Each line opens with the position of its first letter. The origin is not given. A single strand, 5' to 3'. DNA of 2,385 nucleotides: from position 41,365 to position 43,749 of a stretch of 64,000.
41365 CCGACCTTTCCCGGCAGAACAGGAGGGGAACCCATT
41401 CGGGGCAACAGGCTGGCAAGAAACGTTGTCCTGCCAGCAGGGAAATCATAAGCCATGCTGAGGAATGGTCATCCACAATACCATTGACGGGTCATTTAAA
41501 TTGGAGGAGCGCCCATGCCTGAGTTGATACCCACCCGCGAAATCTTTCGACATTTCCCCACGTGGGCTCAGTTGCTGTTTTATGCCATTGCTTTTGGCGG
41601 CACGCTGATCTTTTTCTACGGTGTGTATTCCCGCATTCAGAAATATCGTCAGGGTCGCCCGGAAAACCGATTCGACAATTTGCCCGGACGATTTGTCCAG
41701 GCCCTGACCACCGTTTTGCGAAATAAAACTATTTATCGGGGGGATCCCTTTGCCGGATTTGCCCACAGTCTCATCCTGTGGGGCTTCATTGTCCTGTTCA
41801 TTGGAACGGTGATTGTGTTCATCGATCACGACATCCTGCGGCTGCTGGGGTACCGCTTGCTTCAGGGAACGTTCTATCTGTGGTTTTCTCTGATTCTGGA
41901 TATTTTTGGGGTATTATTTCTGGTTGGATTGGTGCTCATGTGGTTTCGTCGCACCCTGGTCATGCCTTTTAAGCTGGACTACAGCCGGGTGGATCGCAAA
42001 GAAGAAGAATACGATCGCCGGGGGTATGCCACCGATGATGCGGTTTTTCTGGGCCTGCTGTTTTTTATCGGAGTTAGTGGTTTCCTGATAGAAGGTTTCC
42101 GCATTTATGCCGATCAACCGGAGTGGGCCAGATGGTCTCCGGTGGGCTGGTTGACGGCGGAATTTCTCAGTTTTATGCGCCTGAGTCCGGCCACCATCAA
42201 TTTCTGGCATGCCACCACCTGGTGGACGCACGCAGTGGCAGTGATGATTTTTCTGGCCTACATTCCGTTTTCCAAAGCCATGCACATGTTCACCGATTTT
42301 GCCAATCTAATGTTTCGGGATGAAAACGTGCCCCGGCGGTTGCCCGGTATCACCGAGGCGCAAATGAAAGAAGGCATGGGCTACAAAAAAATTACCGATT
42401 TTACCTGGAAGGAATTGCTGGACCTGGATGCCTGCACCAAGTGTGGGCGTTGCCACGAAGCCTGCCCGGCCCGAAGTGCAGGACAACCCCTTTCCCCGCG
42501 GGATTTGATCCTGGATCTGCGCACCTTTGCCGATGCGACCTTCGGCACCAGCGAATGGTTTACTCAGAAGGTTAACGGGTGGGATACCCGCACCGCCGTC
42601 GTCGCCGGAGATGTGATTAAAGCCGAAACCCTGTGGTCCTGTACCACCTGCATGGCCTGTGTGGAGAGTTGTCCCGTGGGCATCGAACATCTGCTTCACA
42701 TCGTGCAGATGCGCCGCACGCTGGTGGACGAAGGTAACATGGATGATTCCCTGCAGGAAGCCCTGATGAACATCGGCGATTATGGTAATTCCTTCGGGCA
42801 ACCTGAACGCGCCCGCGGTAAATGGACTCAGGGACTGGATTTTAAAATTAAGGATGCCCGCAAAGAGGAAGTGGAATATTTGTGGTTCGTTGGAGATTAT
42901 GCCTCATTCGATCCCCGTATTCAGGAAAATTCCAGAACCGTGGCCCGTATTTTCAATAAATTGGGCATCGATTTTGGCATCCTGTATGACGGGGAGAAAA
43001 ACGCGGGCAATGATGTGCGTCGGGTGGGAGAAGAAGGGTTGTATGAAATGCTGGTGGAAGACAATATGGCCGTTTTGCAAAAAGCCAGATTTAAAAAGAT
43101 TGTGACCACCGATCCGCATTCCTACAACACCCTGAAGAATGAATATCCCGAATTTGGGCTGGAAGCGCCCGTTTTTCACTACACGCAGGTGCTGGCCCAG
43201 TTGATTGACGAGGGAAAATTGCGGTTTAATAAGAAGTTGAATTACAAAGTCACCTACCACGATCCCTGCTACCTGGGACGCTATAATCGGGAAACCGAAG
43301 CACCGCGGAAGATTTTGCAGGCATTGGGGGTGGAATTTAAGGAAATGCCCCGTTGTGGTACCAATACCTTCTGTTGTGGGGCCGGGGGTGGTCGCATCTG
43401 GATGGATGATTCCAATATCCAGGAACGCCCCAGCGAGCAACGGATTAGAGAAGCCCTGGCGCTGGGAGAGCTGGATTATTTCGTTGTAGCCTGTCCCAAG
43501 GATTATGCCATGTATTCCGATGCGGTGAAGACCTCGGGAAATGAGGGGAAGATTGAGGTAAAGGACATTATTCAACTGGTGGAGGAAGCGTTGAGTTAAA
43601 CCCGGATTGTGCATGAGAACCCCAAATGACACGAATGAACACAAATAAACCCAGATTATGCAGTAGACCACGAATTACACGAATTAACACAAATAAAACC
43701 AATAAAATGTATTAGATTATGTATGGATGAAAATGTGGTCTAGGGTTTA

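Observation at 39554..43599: etfBA and a membrane cytochrome-b/HdrD-like Fe-S oxidoreductase sit directly downstream of sHdr, suggesting an electron exit route from sHdr to menaquinone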

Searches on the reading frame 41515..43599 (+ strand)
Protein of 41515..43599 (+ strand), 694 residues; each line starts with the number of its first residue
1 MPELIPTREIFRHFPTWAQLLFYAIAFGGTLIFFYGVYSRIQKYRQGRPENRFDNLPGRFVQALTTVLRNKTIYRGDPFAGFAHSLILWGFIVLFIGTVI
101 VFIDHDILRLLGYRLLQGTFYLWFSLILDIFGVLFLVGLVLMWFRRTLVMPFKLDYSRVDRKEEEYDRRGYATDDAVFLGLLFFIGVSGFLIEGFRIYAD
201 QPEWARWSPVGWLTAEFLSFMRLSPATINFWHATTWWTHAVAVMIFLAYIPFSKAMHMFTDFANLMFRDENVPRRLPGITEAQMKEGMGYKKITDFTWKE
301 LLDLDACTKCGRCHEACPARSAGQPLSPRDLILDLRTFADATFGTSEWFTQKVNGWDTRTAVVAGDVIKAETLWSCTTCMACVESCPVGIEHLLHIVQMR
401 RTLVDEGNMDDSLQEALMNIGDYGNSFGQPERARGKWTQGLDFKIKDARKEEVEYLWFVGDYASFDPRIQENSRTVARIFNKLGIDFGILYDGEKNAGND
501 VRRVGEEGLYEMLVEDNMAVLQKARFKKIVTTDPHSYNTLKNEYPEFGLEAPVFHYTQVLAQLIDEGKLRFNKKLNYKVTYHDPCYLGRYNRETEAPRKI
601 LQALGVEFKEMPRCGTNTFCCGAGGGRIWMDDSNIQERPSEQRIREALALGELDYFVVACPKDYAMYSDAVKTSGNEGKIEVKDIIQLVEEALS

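Call 3: search_protein_families(library=pfam, proteins=[window:41515-43599:+])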
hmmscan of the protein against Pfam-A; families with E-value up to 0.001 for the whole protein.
window:41515-43599:+ (694 aa): 12 families
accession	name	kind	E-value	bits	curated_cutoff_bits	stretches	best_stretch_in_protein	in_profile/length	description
PF02754.22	CCG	-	2.4e-18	66.5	20.6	1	579-661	1-78/85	Cysteine-rich domain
PF13183.11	Fer4_8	-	1.2e-09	38.9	27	1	304-390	2-68/68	4Fe-4S dicluster domain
PF13187.11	Fer4_9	-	3.2e-09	37.1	27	1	306-389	1-50/52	4Fe-4S dicluster domain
PF12797.12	Fer4_2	-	2.2e-08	33.9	24.5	1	298-319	1-22/22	4Fe-4S binding domain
PF13237.11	Fer4_10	-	2.8e-08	34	25.5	1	302-387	4-53/53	4Fe-4S dicluster domain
PF13484.11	Fer4_16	-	2.6e-07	31.8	30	0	307-325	2-20/66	4Fe-4S double cluster binding domain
PF13534.11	Fer4_17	-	2.7e-06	28.3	22.2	0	303-319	42-58/61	4Fe-4S dicluster domain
PF00037.32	Fer4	-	7.9e-06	25.9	21.1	1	303-319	4-20/24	4Fe-4S binding domain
PF12838.12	Fer4_7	-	4.3e-05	24.3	27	1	307-390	2-52/52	4Fe-4S dicluster domain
PF12837.12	Fer4_6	-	0.00014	22.1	25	0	303-319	5-21/24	4Fe-4S binding domain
PF12798.12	Fer4_3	-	0.00018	22.5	27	0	376-390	1-15/15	4Fe-4S binding domain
PF14697.11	Fer4_21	-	0.00055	20.5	35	0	303-320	4-21/59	4Fe-4S dicluster domain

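Call 4: search_protein_families(library=ncbifam, proteins=[window:41515-43599:+])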
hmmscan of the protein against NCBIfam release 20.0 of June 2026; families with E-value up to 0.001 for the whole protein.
window:41515-43599:+ (694 aa): 27 families (the best 25 are shown)
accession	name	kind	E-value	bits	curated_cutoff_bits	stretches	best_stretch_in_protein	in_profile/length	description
NF004898.0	PRK06259.1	equivalog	7.1e-37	127.1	385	1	264-692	93-487/488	fumarate reductase (CoM/CoB) subunit TfrB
NF045796.1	DsrK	equivalog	2.3e-20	72.7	400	2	553-638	299-385/453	sulfate reduction electron transfer complex DsrMKJOP subunit DsrK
NF045670.1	quin_L_LdhH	equivalog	4.5e-19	68.2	800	1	472-672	484-690/706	L-lactate dehydrogenase (quinone) large subunit LdhH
NF045724.1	ferredox_TmcB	equivalog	2.5e-16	59.3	735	1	372-671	97-408/430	electron transfer complex ferredoxin TmcB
NF045663.1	diclust_near_Sec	equivalog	1.6e-15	56.3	530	1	361-646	340-602/759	pyridine nucleotide-disulfide oxidoreductase/dicluster-binding protein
NF045711.1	sulf_resp_HmcF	equivalog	8.1e-13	48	750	1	524-626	273-384/457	sulfate respiration complex iron-sulfur protein HmcF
NF008369.0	PRK11168.1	equivalog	2.2e-12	46.6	278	1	450-625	164-338/401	anaerobic glycerol-3-phosphate dehydrogenase subunit C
TIGR03290.1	CoB_CoM_SS_C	equivalog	9.7e-12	45.1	160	1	364-426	36-98/144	CoB--CoM heterodisulfide reductase subunit C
NF009226.0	PRK12576.1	equivalog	1.7e-09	37.5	344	1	257-402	108-236/317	succinate dehydrogenase/fumarate reductase iron-sulfur subunit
NF008434.0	PRK11274.1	equivalog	1e-08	34.5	333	0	558-627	284-350/409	glycolate oxidase subunit GlcF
NF038018.1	qmoC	equivalog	1.2e-08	34.8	300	1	17-197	153-318/360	quinone-interacting membrane-bound oxidoreductase complex subunit QmoC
NF004616.0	PRK05950.1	subfamily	7.6e-08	31.8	228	1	299-406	141-236/238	succinate dehydrogenase iron-sulfur subunit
TIGR00384.1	dhsB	subfamily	5.7e-07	29.2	88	1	292-399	127-221/222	succinate dehydrogenase and fumarate reductase iron-sulfur protein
NF041890.1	hdrC_Methbact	equivalog_domain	9.6e-07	28.6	270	0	366-417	64-115/192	ferredoxin:CoB-CoM heterodisulfide reductase subunit HdrC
TIGR00273.1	TIGR00273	equivalog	3.3e-06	26.2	444.8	0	374-427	343-395/432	LutB/LldF family L-lactate oxidation iron-sulfur protein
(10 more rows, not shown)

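Call 18: find_encoding_contigs(protein=window:41515-43599:+, flank=10000, max_places=6)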
Protein window:41515-43599:+ (694 aa): no gene with exactly this product is on record in the collection.

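Call 19: find_homologous_proteins(query=window:41515-43596:+, max_evalue=1e-10)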
Query window:41515-43596:+ (694 aa): 6208 proteins with E <= 1e-10 among 8000 candidates; the best 120 are listed.
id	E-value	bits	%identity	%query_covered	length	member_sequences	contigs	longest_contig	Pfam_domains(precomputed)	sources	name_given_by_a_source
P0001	0.0e+0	1506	90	100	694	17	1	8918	PF12797.13,PF00037.33,PF13484.12,PF13534.12,PF02754.22,PF13237.12,PF13183.12,PF13187.12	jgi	-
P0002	0.0e+0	1418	84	100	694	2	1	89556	PF12797.13,PF00037.33,PF13484.12,PF02754.22,PF13237.12,PF13183.12,PF13187.12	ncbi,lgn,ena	-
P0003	0.0e+0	1203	72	100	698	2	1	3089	PF12797.13,PF00037.33,PF13484.12,PF12838.13,PF13534.12,PF02754.22,PF13237.12,PF13183.12,PF13187.12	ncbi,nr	ncbi:MAG: 4Fe-4S dicluster domain-containing protein [Calditrichaeota bacterium]|nr:MAG: 4Fe-4S dicl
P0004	0.0e+0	1187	71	100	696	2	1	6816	PF12797.13,PF13484.12,PF13534.12,PF02754.22,PF13237.12,PF13183.12,PF13187.12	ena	-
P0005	0.0e+0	1152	69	99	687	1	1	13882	PF12797.13,PF12837.13,PF00037.33,PF13484.12,PF13534.12,PF02754.22,PF13237.12,PF13183.12,PF13187.12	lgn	-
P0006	0.0e+0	1150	70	100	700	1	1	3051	PF12797.13,PF00037.33,PF13534.12,PF02754.22,PF13237.12,PF13183.12,PF13187.12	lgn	-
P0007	0.0e+0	1147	70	99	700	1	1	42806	PF12797.13,PF13484.12,PF13534.12,PF02754.22,PF13237.12,PF13183.12,PF13187.12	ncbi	-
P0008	0.0e+0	1147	69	100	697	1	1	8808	PF12797.13,PF00037.33,PF13484.12,PF13534.12,PF02754.22,PF13237.12,PF13183.12,PF13187.12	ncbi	ncbi:MAG: heterodisulfide reductase-related iron-sulfur binding cluster [bacterium]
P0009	0.0e+0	1145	68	99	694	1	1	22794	PF12797.13,PF12837.13,PF00037.33,PF13484.12,PF13534.12,PF02754.22,PF13237.12,PF13183.12,PF13187.12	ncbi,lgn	ncbi:MAG: heterodisulfide reductase-related iron-sulfur binding cluster [bacterium]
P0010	0.0e+0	1145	68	99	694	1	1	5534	PF12797.13,PF12837.13,PF00037.33,PF13484.12,PF13534.12,PF02754.22,PF13237.12,PF13183.12,PF13187.12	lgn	-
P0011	0.0e+0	1144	69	100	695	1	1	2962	PF12797.13,PF00037.33,PF12838.13,PF13534.12,PF02754.22,PF13237.12,PF13183.12,PF13187.12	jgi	jgi:Fe-S oxidoreductase/nitrate reductase gamma subunit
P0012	0.0e+0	1137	69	99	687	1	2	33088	PF12797.13,PF12837.13,PF00037.33,PF13484.12,PF13534.12,PF02754.22,PF13237.12,PF13183.12,PF13187.12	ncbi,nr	ncbi:4Fe-4S dicluster domain-containing protein [bacterium]|nr:4Fe-4S dicluster domain-containing pr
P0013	0.0e+0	1137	68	100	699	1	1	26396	PF12797.13,PF00037.33,PF13484.12,PF12838.13,PF13534.12,PF02754.22,PF13237.12,PF13183.12,PF13187.12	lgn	-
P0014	0.0e+0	1136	68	100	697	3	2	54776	PF12797.13,PF12837.13,PF00037.33,PF13484.12,PF12838.13,PF13534.12,PF02754.22,PF13237.12,PF13183.12,PF13187.12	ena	-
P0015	0.0e+0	1135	68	100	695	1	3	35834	PF12797.13,PF00037.33,PF13484.12,PF12838.13,PF13534.12,PF02754.22,PF13237.12,PF13183.12,PF13187.12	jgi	jgi:Fe-S oxidoreductase/nitrate reductase gamma subunit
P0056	0.0e+0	1061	64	99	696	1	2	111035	PF12797.13,PF00037.33,PF13484.12,PF12838.13,PF13534.12,PF02754.22,PF13237.12,PF13183.12,PF13187.12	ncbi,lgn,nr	ncbi:MAG: 4Fe-4S dicluster domain-containing protein [Acidobacteria bacterium]|nr:4Fe-4S dicluster d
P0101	0.0e+0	1033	63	99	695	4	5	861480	PF12797.13,PF12837.13,PF00037.33,PF13484.12,PF12838.13,PF13534.12,PF02754.22,PF13237.12,PF13183.12,PF13187.12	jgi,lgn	jgi:Fe-S oxidoreductase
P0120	0.0e+0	1027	62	99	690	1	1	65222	PF14697.12,PF12797.13,PF12837.13,PF00037.33,PF13746.12,PF13484.12,PF12838.13,PF02754.22,PF13237.12,PF13183.12,PF13187.12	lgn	-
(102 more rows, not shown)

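Call 20: find_encoding_contigs(protein=P0002, flank=10000, max_places=3)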
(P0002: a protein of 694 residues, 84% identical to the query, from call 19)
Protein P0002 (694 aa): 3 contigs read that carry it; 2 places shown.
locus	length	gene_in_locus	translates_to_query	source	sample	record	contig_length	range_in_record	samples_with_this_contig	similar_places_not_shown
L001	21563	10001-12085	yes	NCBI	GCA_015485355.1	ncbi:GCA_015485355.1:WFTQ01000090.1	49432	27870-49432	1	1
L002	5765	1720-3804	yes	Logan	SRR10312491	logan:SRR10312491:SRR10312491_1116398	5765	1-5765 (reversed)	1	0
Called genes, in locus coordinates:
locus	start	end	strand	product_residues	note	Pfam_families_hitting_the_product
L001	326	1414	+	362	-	PF21948:LplA-B_cat, PF10437:Lip_prot_lig_C (weak)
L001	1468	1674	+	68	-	-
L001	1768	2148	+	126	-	PF02635:DsrE, PF13686:DrsE_2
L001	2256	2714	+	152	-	PF01597:GCV_H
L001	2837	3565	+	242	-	PF13187:Fer4_9 (faint), PF13183:Fer4_8, PF13534:Fer4_17 (weak)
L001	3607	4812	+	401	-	PF02754:CCG (weak)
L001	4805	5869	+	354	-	PF00070:Pyr_redox (faint), PF00890:FAD_binding_2 (faint), PF03486:HI0933_like (faint), PF07992:Pyr_redox_2, PF12831:FAD_oxidored (weak)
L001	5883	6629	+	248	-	-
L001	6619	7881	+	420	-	PF13484:Fer4_16 (faint), PF13183:Fer4_8, PF13237:Fer4_10 (weak), PF13187:Fer4_9, PF13534:Fer4_17, PF02754:CCG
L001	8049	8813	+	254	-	PF01012:ETF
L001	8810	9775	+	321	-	PF01012:ETF, PF00766:ETF_alpha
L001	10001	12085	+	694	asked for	PF00037:Fer4 (faint), PF12797:Fer4_2 (weak), PF13183:Fer4_8, PF13237:Fer4_10, PF13187:Fer4_9, PF13484:Fer4_16 (faint), PF02754:CCG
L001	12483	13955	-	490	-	PF00501:AMP-binding, PF13193:AMP-binding_C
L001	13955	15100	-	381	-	PF21508:MenC_N, PF13378:MR_MLE_C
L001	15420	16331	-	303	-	PF01040:UbiA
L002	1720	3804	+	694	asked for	PF00037:Fer4 (faint), PF12797:Fer4_2 (weak), PF13183:Fer4_8, PF13237:Fer4_10, PF13187:Fer4_9, PF13484:Fer4_16 (faint), PF02754:CCG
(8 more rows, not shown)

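Call 21: find_encoding_contigs(protein=P0001, flank=10000, max_places=3)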
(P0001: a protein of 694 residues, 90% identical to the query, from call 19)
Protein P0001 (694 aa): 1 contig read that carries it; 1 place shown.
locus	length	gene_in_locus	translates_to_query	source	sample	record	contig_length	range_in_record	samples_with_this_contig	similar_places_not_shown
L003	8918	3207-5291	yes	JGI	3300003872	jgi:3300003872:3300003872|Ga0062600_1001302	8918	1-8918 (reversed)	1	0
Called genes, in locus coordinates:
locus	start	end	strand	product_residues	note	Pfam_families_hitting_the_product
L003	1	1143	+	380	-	?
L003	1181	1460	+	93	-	PF01012:ETF (weak)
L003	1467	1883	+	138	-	-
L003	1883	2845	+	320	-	PF01012:ETF, PF00766:ETF_alpha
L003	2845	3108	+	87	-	-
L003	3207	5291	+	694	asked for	PF13534:Fer4_17 (faint), PF00037:Fer4 (faint), PF12797:Fer4_2 (weak), PF13183:Fer4_8, PF13237:Fer4_10, PF13187:Fer4_9, PF13484:Fer4_16 (faint), PF02754:CCG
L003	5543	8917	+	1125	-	?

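Call 25: search_solved_structures(query=window:41515-43596:+, max_evalue=0.001)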
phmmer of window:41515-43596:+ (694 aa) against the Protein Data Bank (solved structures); distinct sequences matched with E-value up to 0.001: 3.
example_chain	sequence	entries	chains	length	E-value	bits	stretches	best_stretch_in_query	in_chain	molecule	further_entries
9ojn_A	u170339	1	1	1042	1.9e-81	277.2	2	364-691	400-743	Iron-sulfur-binding reductase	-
5odc_C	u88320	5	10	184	9.3e-07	30.4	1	364-428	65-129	Heterodisulfide reductase, subunit C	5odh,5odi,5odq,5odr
9sfi_E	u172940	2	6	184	7.2e-05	24.1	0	365-411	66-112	H(2)/formate:CoB-CoM heterodisulfide,ferredoxin reductase subunit C2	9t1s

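Call 38: search_solved_structures(query=window:41515-43596:+, max_evalue=1e-20, show_alignments=1)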
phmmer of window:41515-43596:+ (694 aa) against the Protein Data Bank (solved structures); distinct sequences matched with E-value up to 1e-20: 1.
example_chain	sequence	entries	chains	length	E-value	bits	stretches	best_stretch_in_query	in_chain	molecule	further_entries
9ojn_A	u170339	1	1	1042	1.9e-81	277.2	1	364-691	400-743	Iron-sulfur-binding reductase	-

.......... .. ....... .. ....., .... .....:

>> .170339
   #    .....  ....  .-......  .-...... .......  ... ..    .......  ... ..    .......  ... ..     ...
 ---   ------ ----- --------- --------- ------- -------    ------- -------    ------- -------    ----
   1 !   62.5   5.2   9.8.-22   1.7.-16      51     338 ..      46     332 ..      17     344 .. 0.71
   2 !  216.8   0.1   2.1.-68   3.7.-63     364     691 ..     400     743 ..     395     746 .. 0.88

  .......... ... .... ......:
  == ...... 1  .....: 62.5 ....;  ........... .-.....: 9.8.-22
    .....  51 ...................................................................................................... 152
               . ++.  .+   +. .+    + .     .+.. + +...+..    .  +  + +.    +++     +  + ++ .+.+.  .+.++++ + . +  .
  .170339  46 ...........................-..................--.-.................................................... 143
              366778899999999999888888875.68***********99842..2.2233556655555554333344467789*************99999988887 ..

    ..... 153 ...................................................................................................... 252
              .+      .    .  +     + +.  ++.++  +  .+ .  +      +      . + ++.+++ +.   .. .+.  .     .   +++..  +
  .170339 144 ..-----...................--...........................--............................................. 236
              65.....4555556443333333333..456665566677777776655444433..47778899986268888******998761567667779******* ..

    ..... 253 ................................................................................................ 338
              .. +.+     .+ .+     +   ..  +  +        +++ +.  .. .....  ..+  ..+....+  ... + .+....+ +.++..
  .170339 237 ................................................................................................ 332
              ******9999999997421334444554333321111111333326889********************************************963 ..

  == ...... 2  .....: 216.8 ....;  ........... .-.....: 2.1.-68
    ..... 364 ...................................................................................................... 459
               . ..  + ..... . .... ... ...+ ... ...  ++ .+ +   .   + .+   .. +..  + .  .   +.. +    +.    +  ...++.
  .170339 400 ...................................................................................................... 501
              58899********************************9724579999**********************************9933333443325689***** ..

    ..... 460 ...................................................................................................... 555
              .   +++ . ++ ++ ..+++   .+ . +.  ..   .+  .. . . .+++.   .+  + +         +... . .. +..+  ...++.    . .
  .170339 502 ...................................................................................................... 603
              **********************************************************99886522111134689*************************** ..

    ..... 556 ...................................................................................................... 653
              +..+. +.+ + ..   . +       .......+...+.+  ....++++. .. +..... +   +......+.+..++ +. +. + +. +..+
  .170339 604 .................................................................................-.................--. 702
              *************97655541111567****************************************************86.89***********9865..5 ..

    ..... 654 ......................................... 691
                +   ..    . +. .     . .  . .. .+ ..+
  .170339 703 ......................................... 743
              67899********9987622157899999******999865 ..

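Call 71: predict_structure(alignment_id=A2)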
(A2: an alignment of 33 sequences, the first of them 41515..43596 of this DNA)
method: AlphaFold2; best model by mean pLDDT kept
length: 694 residues; sequences in the alignment: 33
mean_pLDDT: 79.1   pTM: 0.78
mean pLDDT of the five models: 79.1, 78.4, 78.2, 77.5, 71.8
residues with pLDDT >= 90: 126; 70-90: 436; 50-70: 106; < 50: 26
segments of 3 or more residues with pLDDT < 50: 1-3, 421-427, 616-618, 620-631
pLDDT, mean of each block of 10 residues (from residue 1): 56 71 87 91 90 89 81 67 85 85 78 82 85 92 77 68 74 85 88 79 76 82 78 83 88 82 84 73 76 89 79 63 64 85 85 74 84 64 61 79 78 56 46 79 91 88 69 90 91 66 73 82 92 84 88 94 92 92 77 87 91 55 40 61 83 89 80 85 94 90
secondary structure, 60 per line:
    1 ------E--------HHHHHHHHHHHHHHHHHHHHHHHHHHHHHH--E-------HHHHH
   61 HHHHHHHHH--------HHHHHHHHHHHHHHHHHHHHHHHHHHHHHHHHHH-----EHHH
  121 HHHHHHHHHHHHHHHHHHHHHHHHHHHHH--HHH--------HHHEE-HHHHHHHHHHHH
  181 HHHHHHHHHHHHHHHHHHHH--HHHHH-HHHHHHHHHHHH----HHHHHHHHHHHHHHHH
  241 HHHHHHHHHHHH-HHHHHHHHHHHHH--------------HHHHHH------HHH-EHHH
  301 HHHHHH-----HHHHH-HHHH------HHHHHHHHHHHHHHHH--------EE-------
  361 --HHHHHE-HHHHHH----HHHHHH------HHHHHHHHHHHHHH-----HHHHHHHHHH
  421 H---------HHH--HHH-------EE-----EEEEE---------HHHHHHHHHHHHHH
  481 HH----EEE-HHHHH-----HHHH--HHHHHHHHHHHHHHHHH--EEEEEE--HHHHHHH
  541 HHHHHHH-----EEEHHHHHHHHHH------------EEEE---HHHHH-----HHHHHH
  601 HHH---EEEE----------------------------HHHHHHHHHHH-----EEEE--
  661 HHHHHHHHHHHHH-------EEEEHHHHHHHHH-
elements in order (helices of 4 or more, strands of 3 or more residues): H16-45 H56-69 H78-111 H118-149 H169-200 H203-207 H209-220 H225-252 H254-266 H281-286 H298-306 H312-316 H318-321 H328-343 H363-367 H370-375 H380-385 H392-405 H411-421 E453-457 H467-482 E487-489 H491-495 H501-504 H507-523 E526-531 H534-547 E553-555 H556-565 E578-581 H585-589 H595-603 E607-610 H639-649 E655-658 H661-673 E681-684 H685-693
